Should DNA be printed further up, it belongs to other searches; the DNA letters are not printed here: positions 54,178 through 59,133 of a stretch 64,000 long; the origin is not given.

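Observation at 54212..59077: Shared palindromic upstream element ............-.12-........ in front of the surface-protein transcription units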

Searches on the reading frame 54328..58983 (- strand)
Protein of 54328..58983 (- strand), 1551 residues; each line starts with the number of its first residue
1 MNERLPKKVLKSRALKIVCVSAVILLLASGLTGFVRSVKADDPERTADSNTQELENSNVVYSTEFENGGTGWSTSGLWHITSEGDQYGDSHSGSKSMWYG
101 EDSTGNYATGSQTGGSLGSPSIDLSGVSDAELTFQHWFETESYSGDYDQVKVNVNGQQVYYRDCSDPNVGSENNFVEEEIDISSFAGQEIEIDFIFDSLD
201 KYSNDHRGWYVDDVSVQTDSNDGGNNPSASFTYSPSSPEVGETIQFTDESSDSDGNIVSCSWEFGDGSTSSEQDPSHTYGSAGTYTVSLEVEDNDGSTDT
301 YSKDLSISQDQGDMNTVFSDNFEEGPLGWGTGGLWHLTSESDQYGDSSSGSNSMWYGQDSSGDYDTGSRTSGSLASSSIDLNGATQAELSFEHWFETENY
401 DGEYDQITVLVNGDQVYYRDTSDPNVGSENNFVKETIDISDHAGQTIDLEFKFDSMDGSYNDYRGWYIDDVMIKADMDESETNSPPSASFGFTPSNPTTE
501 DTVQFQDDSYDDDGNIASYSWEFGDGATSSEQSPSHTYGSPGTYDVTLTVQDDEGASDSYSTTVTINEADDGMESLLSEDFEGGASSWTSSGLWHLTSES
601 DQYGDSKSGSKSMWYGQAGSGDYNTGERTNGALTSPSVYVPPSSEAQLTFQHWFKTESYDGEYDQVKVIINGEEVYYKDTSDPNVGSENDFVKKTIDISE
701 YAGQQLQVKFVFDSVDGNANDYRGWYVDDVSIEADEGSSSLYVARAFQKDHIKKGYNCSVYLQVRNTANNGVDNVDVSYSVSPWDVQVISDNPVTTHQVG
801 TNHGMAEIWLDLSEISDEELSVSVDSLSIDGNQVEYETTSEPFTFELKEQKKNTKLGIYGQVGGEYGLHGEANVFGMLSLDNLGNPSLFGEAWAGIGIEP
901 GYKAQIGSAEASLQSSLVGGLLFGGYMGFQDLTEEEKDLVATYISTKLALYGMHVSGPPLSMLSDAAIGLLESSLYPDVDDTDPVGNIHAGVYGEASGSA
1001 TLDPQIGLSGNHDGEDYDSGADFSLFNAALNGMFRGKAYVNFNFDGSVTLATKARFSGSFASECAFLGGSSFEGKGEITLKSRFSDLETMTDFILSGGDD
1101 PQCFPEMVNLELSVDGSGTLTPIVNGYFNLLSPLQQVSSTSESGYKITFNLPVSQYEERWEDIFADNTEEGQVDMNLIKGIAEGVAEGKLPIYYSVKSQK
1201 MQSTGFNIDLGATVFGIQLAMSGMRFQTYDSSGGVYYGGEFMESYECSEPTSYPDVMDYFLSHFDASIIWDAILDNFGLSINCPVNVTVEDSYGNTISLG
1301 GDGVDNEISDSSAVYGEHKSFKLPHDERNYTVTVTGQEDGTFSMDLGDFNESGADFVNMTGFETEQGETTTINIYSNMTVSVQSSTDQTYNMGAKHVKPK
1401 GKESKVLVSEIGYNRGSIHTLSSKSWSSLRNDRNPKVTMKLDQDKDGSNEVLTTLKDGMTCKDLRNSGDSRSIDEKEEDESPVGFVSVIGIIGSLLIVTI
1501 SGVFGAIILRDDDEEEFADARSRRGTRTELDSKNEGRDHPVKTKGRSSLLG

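Call 11: search_protein_families(library=pfam, proteins=[window:54328-58983:-], max_evalue=0.001)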
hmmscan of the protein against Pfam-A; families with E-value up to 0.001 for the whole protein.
window:54328-58983:- (1551 aa): 5 families
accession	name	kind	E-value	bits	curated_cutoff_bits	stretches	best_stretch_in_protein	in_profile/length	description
PF18911.6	PKD_4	-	1.1e-40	138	27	2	483-565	1-82/85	PKD domain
PF00801.26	PKD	-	2.7e-30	104.6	23.5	2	231-300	2-74/80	PKD domain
PF20773.4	InhA-like_MAM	-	3.2e-22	79.4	26.9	3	376-479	54-173/191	Immune inhibitor A-like, MAM domain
PF22352.2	K319L-like_PKD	-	1.7e-08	34.8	27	1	500-566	11-84/84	K319L-like, PKD domain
PF11411.13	DNA_ligase_IV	-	3.5e-05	24.2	22.1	0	336-347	4-15/34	DNA ligase IV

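Call 31: find_homologous_proteins(query=window:54328-58983:-, max_evalue=1e-10)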
Query window:54328-58983:- (1551 aa): 636 proteins with E <= 1e-10 among 8000 candidates; the best 120 are listed.
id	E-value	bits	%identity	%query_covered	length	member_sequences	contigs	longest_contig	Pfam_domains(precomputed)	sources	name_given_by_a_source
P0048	0.0e+0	3497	100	100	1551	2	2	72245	PF22352.3,PF00801.27,PF20773.6,PF18911.7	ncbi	-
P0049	0.0e+0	1353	61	33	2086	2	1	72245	PF22352.3,PF00801.27,PF13205.13,PF00932.26,PF20773.6,PF20009.5,PF16403.12,PF08329.17,PF18911.7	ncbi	-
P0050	0.0e+0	1027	65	43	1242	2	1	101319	PF22352.3,PF00801.27,PF18981.7,PF20773.6,PF16403.12,PF08329.17,PF16967.12,PF18911.7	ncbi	-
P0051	4.0e-278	944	59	34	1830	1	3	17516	PF00112.30,PF22352.3,PF00801.27,PF18981.7,PF01183.27,PF17957.8,PF20773.6,PF12671.14,PF08329.17,PF08239.18,PF18911.7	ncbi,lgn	-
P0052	1.8e-276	939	45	33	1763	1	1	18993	PF22352.3,PF00801.27,PF16403.12,PF08329.17,PF00082.28,PF18911.7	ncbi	-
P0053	2.9e-222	759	41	34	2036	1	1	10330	PF00112.30,PF22352.3,PF00801.27,PF20009.5,PF00082.28,PF18911.7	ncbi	-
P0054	2.5e-202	693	33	22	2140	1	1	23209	PF07495.20,PF15418.13,PF14347.12,PF00801.27,PF18981.7,PF17957.8,PF27503.1,PF06832.19,PF16967.12,PF18911.7,PF21027.4,PF22352.3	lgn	-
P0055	5.8e-200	685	29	22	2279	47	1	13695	PF24543.2,PF14347.12,PF17883.7,PF16820.12,PF00801.27,PF06689.20,PF18911.7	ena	-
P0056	9.1e-194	665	29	20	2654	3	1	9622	PF22352.3,PF16820.12,PF00801.27,PF18981.7,PF13585.13,PF08329.17,PF18911.7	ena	-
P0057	6.7e-191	655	29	21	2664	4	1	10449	PF00801.27,PF13585.13,PF08329.17,PF18911.7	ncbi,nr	ncbi:MAG: hypothetical protein C0592_03275 [Marinilabiliales bacterium]|nr:MAG: hypothetical protein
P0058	1.1e-189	651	30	22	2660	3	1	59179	PF00801.27,PF13585.13,PF08329.17,PF18911.7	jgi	-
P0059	6.3e-187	642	29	20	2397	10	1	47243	PF07495.20,PF21027.4,PF15418.13,PF22352.3,PF00801.27,PF17963.8,PF08329.17,PF06832.19,PF18911.7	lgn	-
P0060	3.6e-174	600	30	22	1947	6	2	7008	PF24543.2,PF22352.3,PF17883.7,PF16820.12,PF00801.27,PF26527.1,PF06689.20,PF05161.19,PF01835.26,PF18911.7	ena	-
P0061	4.6e-172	593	29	22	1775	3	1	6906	PF21568.4,PF07495.20,PF15418.13,PF00801.27,PF26794.1,PF18981.7,PF16403.12,PF08329.17,PF16967.12,PF18911.7,PF21027.4,PF22352.3,PF17963.8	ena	-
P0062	9.9e-172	592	35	22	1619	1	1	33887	PF23860.2,PF07495.20,PF13229.13,PF24991.3,PF15418.13,PF14347.12,PF00801.27,PF18981.7,PF16403.12,PF08329.17,PF06832.19,PF02010.22,PF24107.2,PF16967.12,PF18911.7,PF22352.3,PF17963.8,PF05345.19,PF19077.7,PF05048.20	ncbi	-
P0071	4.9e-141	490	41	28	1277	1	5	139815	PF00801.27,PF00932.26,PF20773.6,PF00149.34,PF18911.7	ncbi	-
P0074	7.2e-140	486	37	23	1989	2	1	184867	PF23860.2,PF15418.13,PF00801.27,PF18981.7,PF16403.12,PF23619.2,PF08329.17,PF00082.28,PF16967.12,PF18911.7,PF22352.3,PF20009.5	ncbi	-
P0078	4.2e-137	477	41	28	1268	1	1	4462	PF00801.27,PF00932.26,PF00149.34,PF18911.7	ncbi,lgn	-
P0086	2.0e-129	451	32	35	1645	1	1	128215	PF22352.3,PF00801.27,PF18981.7,PF16403.12,PF08329.17,PF21471.4,PF02010.22,PF00082.28,PF16967.12,PF18911.7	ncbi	-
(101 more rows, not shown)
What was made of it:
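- Tried and rejected: The search with the 1551-aa protein (call 31) was the one that led to the second cluster.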

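Call 32: find_encoding_contigs(protein=P0050, flank=10000, max_places=3)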
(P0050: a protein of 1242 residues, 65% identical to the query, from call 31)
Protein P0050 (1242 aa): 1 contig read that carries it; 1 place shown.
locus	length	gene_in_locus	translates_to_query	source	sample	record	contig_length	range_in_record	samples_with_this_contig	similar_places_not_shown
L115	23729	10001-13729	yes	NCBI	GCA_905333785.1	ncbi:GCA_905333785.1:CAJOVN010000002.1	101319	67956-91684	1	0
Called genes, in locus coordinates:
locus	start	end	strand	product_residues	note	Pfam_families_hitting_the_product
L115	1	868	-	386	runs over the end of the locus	PF13191:AAA_16 (weak), PF01637:ATPase_2 (weak), PF00270:DEAD (faint), PF13401:AAA_22, PF00004:AAA (weak), PF05729:NACHT (weak), PF22703:Cdc6_lid, PF09079:WHD_Cdc6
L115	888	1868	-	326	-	PF04519:Bactofilin (faint)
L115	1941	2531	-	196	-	-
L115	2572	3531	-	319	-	PF26553:PDDEXK_19, PF12844:HTH_19, PF01381:HTH_3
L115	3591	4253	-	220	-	PF02811:PHP, PF13263:PHP_C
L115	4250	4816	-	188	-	PF04289:DUF447_N (weak)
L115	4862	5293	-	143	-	-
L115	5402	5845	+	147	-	PF22381:Staph_reg_Sar_Rot, PF01047:MarR, PF12802:MarR_2, PF13463:HTH_27, PF01325:Fe_dep_repress (faint), PF09339:HTH_IclR (weak), PF13412:HTH_24 (weak)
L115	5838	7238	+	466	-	PF01554:MatE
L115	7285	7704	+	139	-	PF03259:Robl_LC7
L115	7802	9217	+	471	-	PF07969:Amidohydro_3, PF01979:Amidohydro_1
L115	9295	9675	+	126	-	PF01597:GCV_H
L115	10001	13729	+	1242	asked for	PF00801:PKD, PF18911:PKD_4, PF20773:InhA-like_MAM, PF00801:PKD, PF18911:PKD_4, PF22352:K319L-like_PKD, PF20773:InhA-like_MAM, PF00801:PKD, +8 more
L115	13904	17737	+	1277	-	PF00149:Metallophos, PF00801:PKD, PF18911:PKD_4, PF20773:InhA-like_MAM (weak), PF00932:LTD, PF20773:InhA-like_MAM (weak)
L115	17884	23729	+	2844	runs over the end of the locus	PF12849:PBP_like_2, PF20773:InhA-like_MAM (weak), PF00801:PKD, PF18911:PKD_4, PF20773:InhA-like_MAM, PF00801:PKD, PF18911:PKD_4, PF20773:InhA-like_MAM, +1 more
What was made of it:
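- On Transcription-factor operator / upstream activating site: A MarR gene near the second cluster is paired with a MatE pump (call 32).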

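Call 33: find_encoding_contigs(protein=P0051, flank=10000, max_places=3)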
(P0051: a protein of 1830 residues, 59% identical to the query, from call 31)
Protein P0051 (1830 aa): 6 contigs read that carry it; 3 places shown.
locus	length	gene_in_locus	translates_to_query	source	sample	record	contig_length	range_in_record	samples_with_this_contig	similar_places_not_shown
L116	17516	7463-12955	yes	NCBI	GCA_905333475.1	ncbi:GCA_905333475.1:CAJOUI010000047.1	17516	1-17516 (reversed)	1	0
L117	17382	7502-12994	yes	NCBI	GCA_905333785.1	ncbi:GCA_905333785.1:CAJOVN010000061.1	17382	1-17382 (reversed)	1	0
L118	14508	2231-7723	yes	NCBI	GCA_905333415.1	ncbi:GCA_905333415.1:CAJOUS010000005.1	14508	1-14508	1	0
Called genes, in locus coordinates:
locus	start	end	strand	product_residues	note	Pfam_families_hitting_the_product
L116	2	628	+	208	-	?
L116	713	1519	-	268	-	PF00025:Arf (weak), PF00071:Ras, PF08477:Roc, PF00009:GTP_EFTU (weak)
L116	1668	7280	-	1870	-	PF00801:PKD, PF18911:PKD_4, PF00801:PKD, PF18911:PKD_4, PF00801:PKD, PF18911:PKD_4, PF22352:K319L-like_PKD, PF00801:PKD, +6 more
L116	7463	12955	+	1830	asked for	PF00112:Peptidase_C1, PF01183:Glyco_hydro_25, PF17957:Big_7, PF12671:Amidase_6, PF08239:SH3_3, PF00801:PKD, PF18911:PKD_4, PF00801:PKD, +10 more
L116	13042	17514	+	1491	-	?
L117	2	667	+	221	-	?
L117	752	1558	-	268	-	PF00025:Arf (weak), PF00071:Ras, PF08477:Roc, PF00009:GTP_EFTU (weak)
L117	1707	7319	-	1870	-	PF00801:PKD, PF18911:PKD_4, PF00801:PKD, PF18911:PKD_4, PF00801:PKD, PF18911:PKD_4, PF22352:K319L-like_PKD, PF00801:PKD, +6 more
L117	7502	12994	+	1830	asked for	PF00112:Peptidase_C1, PF01183:Glyco_hydro_25, PF17957:Big_7, PF12671:Amidase_6, PF08239:SH3_3, PF00801:PKD, PF18911:PKD_4, PF00801:PKD, +10 more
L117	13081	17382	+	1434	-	?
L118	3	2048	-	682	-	?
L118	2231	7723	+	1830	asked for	PF00112:Peptidase_C1, PF01183:Glyco_hydro_25, PF17957:Big_7, PF12671:Amidase_6, PF08239:SH3_3, PF00801:PKD, PF18911:PKD_4, PF00801:PKD, +10 more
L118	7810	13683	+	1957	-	PF01364:Peptidase_C25, PF00041:fn3 (faint), PF25788:Ig_Rha78A_N (faint), PF11614:FixG_C (weak), PF23619:Ig_VWA7 (weak)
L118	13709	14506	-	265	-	?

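Call 34: find_encoding_contigs(protein=P0052, flank=10000, max_places=3)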
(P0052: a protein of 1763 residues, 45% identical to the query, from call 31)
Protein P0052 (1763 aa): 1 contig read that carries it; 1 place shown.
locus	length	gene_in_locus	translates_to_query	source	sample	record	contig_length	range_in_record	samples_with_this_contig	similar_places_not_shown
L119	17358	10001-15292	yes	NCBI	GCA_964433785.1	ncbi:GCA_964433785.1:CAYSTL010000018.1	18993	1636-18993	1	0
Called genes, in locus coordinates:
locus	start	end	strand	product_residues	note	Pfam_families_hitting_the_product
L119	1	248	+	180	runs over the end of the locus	-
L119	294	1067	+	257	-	PF01757:Acyl_transf_3, PF07786:HGSNAT_cat, PF01757:Acyl_transf_3 (weak)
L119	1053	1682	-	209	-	PF00300:His_Phos_1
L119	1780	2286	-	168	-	-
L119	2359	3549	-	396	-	PF00753:Lactamase_B, PF19583:ODP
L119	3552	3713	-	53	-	PF00301:Rubredoxin, PF21349:RUBY_RBDX (faint)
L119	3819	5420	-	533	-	PF00118:Cpn60_TCP1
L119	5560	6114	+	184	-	PF01966:HD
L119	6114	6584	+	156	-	PF00293:NUDIX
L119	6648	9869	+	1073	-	PF01637:ATPase_2 (weak), PF13191:AAA_16, PF13424:TPR_12, PF17874:TPR_MalT, PF00515:TPR_1, PF13424:TPR_12, PF24885:TPR_NPHP3, PF13424:TPR_12, +17 more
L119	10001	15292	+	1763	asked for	PF00082:Peptidase_S8, PF00801:PKD, PF18911:PKD_4, PF00801:PKD, PF18911:PKD_4, PF00801:PKD, PF18911:PKD_4, PF00801:PKD, +8 more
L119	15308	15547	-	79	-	-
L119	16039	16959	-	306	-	PF01458:SUFBD_core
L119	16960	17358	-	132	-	?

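Call 38: find_encoding_contigs(protein=P0071, flank=10000, max_places=5)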
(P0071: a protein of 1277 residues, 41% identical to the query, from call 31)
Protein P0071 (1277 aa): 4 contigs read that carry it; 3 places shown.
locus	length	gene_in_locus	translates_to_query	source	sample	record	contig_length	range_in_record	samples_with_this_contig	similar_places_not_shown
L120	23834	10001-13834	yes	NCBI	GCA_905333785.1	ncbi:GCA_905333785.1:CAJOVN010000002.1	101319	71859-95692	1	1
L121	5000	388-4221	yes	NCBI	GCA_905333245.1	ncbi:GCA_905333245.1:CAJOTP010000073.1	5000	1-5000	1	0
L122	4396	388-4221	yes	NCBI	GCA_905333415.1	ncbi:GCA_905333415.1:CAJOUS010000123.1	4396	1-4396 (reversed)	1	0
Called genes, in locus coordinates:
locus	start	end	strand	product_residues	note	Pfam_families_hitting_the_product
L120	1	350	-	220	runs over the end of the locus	PF02811:PHP, PF13263:PHP_C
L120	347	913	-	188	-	PF04289:DUF447_N (weak)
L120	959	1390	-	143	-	-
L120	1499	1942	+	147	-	PF22381:Staph_reg_Sar_Rot, PF01047:MarR, PF12802:MarR_2, PF13463:HTH_27, PF01325:Fe_dep_repress (faint), PF09339:HTH_IclR (weak), PF13412:HTH_24 (weak)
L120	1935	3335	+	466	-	PF01554:MatE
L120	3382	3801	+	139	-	PF03259:Robl_LC7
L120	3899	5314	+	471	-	PF07969:Amidohydro_3, PF01979:Amidohydro_1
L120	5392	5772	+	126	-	PF01597:GCV_H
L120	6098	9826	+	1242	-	PF00801:PKD, PF18911:PKD_4, PF20773:InhA-like_MAM, PF00801:PKD, PF18911:PKD_4, PF22352:K319L-like_PKD, PF20773:InhA-like_MAM, PF00801:PKD, +8 more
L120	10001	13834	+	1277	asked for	PF00149:Metallophos, PF00801:PKD, PF18911:PKD_4, PF20773:InhA-like_MAM (weak), PF00932:LTD, PF20773:InhA-like_MAM (weak)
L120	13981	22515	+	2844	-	PF12849:PBP_like_2, PF20773:InhA-like_MAM (weak), PF00801:PKD, PF18911:PKD_4, PF20773:InhA-like_MAM, PF00801:PKD, PF18911:PKD_4, PF20773:InhA-like_MAM, +1 more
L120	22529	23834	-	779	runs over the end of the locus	PF18072:FGAR-AT_linker, PF00586:AIRS, PF02769:AIRS_C, PF00586:AIRS, PF02769:AIRS_C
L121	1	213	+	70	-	?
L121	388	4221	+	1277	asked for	PF00149:Metallophos, PF00801:PKD, PF18911:PKD_4, PF20773:InhA-like_MAM (weak), PF00932:LTD, PF20773:InhA-like_MAM (weak)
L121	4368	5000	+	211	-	?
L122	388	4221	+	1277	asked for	PF00149:Metallophos, PF00801:PKD, PF18911:PKD_4, PF20773:InhA-like_MAM (weak), PF00932:LTD, PF20773:InhA-like_MAM (weak)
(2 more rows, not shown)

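Call 39: find_encoding_contigs(protein=P0053, flank=10000, max_places=3)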
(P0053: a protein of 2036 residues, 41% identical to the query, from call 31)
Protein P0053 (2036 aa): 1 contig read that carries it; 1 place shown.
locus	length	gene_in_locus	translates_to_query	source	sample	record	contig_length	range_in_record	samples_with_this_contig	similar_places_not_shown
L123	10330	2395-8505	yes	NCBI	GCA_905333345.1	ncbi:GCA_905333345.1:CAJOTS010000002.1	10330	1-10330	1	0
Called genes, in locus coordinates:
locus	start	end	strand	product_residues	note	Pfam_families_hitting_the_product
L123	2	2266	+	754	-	?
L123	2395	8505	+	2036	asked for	PF00082:Peptidase_S8, PF00801:PKD, PF18911:PKD_4, PF00112:Peptidase_C1, PF00801:PKD, PF18911:PKD_4, PF00801:PKD, PF18911:PKD_4, +4 more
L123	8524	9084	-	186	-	PF14512:TM1586_NiRdase (faint), PF00881:Nitroreductase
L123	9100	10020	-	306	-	PF01458:SUFBD_core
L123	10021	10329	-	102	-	?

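Call 42: find_encoding_contigs(protein=P0078, flank=10000, max_places=4)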
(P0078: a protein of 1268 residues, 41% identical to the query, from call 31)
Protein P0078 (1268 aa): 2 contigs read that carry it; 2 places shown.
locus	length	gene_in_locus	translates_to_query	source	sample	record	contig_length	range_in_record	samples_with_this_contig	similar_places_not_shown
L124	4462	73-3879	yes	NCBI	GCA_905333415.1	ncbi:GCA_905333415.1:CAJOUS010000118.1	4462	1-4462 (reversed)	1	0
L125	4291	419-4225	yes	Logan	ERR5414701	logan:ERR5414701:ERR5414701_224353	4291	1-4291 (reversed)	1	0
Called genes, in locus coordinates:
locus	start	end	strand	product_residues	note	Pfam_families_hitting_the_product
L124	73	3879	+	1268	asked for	PF00149:Metallophos, PF00801:PKD, PF18911:PKD_4, PF00932:LTD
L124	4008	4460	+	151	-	?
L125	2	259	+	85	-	?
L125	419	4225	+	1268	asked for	PF00149:Metallophos, PF00801:PKD, PF18911:PKD_4, PF00932:LTD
